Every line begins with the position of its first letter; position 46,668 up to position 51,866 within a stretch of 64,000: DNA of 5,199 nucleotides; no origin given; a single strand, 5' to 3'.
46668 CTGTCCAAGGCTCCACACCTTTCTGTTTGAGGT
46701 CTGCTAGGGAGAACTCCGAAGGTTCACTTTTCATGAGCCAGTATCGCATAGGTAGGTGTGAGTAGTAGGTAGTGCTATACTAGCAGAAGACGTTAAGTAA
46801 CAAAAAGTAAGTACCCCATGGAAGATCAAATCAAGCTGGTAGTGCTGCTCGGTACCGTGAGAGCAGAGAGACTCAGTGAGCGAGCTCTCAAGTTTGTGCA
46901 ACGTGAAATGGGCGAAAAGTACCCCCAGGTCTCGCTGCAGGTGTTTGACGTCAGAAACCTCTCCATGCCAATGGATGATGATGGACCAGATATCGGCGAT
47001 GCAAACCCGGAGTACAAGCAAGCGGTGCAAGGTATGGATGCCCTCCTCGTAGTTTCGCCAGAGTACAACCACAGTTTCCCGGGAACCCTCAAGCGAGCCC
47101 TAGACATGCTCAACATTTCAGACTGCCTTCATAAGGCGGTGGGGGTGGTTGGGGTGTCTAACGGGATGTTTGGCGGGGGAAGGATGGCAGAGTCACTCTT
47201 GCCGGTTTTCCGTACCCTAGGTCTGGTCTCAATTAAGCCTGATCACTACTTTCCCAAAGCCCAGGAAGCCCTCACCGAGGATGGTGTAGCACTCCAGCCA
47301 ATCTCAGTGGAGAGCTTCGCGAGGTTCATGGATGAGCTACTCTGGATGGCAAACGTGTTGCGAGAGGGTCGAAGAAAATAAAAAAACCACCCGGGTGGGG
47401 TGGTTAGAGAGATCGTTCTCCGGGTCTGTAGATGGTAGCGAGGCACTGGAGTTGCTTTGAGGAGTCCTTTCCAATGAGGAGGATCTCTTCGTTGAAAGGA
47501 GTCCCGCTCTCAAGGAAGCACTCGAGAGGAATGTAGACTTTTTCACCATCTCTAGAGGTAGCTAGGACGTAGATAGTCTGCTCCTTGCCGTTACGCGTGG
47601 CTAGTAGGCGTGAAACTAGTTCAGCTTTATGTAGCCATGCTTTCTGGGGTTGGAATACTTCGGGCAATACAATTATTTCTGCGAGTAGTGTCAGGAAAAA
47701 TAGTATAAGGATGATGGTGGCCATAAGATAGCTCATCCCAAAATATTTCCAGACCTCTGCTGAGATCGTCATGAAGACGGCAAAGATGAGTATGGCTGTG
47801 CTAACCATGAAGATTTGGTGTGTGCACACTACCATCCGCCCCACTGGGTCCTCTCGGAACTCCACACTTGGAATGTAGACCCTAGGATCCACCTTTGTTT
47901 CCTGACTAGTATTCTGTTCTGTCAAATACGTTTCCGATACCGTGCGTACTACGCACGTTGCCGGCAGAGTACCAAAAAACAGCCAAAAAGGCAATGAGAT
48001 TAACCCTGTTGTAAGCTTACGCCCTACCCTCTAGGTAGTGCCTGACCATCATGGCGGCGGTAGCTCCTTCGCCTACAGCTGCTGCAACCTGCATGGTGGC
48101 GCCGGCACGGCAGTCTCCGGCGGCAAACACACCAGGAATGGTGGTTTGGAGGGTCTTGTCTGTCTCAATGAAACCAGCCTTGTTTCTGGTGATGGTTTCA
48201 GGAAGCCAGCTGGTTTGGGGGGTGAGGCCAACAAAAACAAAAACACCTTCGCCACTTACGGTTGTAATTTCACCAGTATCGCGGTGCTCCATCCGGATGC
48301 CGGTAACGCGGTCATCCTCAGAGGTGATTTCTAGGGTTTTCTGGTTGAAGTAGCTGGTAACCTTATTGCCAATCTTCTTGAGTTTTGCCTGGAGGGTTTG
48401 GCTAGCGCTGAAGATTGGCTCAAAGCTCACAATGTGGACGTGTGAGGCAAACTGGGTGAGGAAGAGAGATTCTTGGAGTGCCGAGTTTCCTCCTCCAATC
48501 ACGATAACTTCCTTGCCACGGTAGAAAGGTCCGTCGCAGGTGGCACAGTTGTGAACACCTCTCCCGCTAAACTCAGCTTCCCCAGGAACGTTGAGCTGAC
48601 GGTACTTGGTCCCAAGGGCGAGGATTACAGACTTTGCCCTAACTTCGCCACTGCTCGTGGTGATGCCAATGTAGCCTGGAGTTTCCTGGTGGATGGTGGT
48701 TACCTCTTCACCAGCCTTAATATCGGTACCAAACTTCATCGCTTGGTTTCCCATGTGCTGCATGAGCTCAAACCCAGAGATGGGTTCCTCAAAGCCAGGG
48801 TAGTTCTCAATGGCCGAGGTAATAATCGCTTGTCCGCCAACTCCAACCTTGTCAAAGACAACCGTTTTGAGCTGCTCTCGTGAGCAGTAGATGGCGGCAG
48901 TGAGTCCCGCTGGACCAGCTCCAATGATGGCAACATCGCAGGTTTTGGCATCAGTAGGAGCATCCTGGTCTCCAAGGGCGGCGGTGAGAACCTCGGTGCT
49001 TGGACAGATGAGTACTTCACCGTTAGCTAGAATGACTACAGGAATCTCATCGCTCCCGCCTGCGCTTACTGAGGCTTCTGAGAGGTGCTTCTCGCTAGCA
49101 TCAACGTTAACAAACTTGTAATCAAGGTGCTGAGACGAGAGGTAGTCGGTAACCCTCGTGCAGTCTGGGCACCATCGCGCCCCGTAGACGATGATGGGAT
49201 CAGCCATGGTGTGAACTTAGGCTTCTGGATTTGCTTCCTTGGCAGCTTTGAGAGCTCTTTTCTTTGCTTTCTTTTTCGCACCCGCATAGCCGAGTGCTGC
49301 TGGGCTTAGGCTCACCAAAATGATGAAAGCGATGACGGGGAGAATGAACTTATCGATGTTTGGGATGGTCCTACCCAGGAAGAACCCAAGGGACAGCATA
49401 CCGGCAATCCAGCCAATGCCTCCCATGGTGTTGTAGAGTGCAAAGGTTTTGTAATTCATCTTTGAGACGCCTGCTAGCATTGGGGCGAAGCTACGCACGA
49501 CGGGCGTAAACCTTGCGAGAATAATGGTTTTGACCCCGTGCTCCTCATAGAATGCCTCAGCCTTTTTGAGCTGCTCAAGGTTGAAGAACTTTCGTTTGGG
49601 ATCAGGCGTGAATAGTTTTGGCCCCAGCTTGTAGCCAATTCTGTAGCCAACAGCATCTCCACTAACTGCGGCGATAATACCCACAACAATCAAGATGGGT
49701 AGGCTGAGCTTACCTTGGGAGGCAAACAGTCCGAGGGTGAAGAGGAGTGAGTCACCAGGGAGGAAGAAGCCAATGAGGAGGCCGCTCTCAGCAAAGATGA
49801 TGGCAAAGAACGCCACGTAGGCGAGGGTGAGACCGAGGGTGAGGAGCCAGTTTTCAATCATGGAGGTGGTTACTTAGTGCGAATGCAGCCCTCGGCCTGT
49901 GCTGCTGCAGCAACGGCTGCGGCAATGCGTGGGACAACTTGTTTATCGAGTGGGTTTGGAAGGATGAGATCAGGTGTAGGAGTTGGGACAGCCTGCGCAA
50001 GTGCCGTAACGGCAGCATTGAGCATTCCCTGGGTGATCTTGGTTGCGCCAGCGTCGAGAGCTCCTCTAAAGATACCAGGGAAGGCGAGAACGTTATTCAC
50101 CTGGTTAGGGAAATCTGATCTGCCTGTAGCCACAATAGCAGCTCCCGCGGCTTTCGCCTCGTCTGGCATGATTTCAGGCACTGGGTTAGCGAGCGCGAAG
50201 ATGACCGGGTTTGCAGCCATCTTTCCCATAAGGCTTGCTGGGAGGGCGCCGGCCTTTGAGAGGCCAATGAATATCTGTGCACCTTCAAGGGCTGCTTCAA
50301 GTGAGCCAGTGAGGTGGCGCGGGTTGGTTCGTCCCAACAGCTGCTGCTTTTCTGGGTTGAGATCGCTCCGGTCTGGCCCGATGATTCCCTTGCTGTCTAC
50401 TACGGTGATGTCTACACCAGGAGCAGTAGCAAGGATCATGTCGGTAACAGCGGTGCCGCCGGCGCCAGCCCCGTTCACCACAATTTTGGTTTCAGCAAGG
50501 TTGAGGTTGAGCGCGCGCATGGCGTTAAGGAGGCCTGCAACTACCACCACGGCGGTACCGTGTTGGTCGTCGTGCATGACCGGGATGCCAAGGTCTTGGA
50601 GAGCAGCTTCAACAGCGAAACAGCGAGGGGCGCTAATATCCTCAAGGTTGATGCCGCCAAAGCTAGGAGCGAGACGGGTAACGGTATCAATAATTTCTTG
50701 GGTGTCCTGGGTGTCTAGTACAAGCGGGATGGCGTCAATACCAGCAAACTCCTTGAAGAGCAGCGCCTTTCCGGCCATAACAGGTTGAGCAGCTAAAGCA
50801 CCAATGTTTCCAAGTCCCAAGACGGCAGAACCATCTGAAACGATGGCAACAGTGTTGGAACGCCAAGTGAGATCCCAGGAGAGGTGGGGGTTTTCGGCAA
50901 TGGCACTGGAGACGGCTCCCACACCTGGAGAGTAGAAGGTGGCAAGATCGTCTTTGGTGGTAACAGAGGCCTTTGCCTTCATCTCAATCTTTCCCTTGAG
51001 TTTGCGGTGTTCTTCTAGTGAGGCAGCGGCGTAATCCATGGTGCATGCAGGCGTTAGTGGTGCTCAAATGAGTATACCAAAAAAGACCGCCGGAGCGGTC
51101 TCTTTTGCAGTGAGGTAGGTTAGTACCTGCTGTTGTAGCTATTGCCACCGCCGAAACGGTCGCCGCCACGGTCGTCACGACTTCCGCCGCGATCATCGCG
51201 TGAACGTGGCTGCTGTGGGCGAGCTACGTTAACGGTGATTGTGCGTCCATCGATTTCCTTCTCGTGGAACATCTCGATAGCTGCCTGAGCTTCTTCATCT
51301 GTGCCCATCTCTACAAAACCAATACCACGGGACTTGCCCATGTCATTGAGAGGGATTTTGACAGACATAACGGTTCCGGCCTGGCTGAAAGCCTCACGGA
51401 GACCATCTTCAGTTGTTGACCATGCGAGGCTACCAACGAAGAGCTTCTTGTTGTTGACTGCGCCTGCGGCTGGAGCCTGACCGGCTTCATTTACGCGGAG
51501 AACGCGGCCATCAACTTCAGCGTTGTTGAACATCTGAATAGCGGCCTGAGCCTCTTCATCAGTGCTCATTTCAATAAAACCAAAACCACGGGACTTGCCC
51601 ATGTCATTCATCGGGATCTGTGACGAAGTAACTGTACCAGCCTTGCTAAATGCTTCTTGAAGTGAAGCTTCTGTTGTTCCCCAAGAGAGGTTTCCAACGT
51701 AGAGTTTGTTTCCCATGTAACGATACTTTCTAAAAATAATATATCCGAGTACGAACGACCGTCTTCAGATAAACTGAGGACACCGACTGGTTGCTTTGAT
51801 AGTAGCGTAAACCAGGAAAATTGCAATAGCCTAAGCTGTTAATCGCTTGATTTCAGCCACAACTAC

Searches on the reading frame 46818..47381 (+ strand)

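Call 73: search_protein_families(library=pfam, proteins=[window:46818-47381:+], max_evalue=0.001)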
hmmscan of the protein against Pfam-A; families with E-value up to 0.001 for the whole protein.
window:46818-47381:+ (187 aa): 1 family
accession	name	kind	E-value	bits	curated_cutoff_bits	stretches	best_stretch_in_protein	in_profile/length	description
PF03358.20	FMN_red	-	5e-27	94.8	24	1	6-141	2-142/152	NADPH-dependent FMN reductase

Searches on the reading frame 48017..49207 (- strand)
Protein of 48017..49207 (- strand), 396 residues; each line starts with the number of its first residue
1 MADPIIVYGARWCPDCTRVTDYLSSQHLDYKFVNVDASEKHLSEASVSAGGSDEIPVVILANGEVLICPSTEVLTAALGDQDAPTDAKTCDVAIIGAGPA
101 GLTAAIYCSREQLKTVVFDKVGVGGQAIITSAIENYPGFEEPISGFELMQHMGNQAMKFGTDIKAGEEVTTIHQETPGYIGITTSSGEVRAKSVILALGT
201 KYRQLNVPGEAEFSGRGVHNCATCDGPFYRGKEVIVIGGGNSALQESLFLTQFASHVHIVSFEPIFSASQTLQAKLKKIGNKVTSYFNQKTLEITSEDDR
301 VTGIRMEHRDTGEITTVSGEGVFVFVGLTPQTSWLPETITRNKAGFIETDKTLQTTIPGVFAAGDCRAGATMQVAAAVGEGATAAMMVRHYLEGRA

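Call 73: search_protein_families(library=pfam, proteins=[window:48017-49207:-], max_evalue=0.001)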
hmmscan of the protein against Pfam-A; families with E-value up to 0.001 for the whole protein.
window:48017-49207:- (396 aa): 13 families
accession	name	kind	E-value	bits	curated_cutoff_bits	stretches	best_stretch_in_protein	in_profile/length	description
PF07992.20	Pyr_redox_2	-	5.9e-48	164.2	26.1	1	91-381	2-291/291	Pyridine nucleotide-disulphide oxidoreductase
PF13738.12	Pyr_redox_3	-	7.8e-26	91.5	30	1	136-364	71-305/305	Pyridine nucleotide-disulphide oxidoreductase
PF00070.33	Pyr_redox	-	2.3e-12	47.7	22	1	234-307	2-80/82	Pyridine nucleotide-disulphide oxidoreductase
PF00890.30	FAD_binding_2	-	4.4e-11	43.1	20.4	1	91-126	1-37/414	FAD binding domain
PF01266.30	DAO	-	9.9e-10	38.9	27.9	1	91-125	1-37/353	FAD dependent oxidoreductase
PF03486.20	HI0933_like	-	4.2e-09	36.6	50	1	91-129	2-40/244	HI0933-like protein Rossmann domain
PF00462.30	Glutaredoxin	-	1.6e-08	35.1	22.9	1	5-64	1-58/60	Glutaredoxin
PF01946.23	Thi4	-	1.4e-07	31.5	26.2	1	88-126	16-56/235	Thi4 family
PF13450.12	NAD_binding_8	-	6.7e-06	26.7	21.9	1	94-127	1-35/68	NAD(P)-binding Rossmann-like domain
PF12831.13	FAD_oxidored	-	1.3e-05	25.2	27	1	91-127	1-38/416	FAD dependent oxidoreductase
PF13434.12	Lys_Orn_oxgnase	-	2.7e-05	23.9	21.3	0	159-250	108-207/339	L-lysine 6-monooxygenase/L-ornithine 5-monooxygenase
PF13241.12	NAD_binding_7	-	0.00025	22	22.1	0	230-295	6-67/104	Putative NAD(P)-binding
PF00743.25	FMO-like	-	0.0005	19.1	22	0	207-260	159-212/532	Flavin-binding monooxygenase-like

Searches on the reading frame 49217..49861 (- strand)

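Call 73: search_protein_families(library=pfam, proteins=[window:49217-49861:-], max_evalue=0.001)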
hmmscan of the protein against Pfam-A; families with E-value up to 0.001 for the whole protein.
window:49217-49861:- (214 aa): 1 family
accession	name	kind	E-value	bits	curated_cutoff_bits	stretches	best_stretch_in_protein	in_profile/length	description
PF09335.16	VTT_dom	-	4.1e-20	72.9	33.9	1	34-159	1-121/123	VTT domain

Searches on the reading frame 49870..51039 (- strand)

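Call 73: search_protein_families(library=pfam, proteins=[window:49870-51039:-], max_evalue=0.001)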
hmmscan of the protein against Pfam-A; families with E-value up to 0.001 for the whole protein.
window:49870-51039:- (389 aa): 2 families
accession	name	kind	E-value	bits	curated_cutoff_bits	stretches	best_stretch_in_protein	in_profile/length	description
PF00390.24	malic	-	3.2e-25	89.4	23.1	1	16-146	2-180/182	Malic enzyme, N-terminal domain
PF03949.21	Malic_M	-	2.9e-23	82.9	23.5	1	161-380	3-257/258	Malic enzyme, NAD binding domain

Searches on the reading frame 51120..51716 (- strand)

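Call 73: search_protein_families(library=pfam, proteins=[window:51120-51716:-], max_evalue=0.001)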
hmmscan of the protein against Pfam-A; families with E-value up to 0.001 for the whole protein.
window:51120-51716:- (198 aa): 3 families
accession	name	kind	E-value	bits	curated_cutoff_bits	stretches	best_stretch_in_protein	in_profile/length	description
PF00076.28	RRM_1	-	1e-40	137.9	20.7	2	5-74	1-70/70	RNA recognition motif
PF13893.12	RRM_5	-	8.4e-06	25.9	27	0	77-169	14-103/125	RNA recognition motif. (a.k.a. RRM, RBD, or RNP domain)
PF16367.11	RRM_7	-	2.6e-05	24.6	27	0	90-122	2-33/94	RNA recognition motif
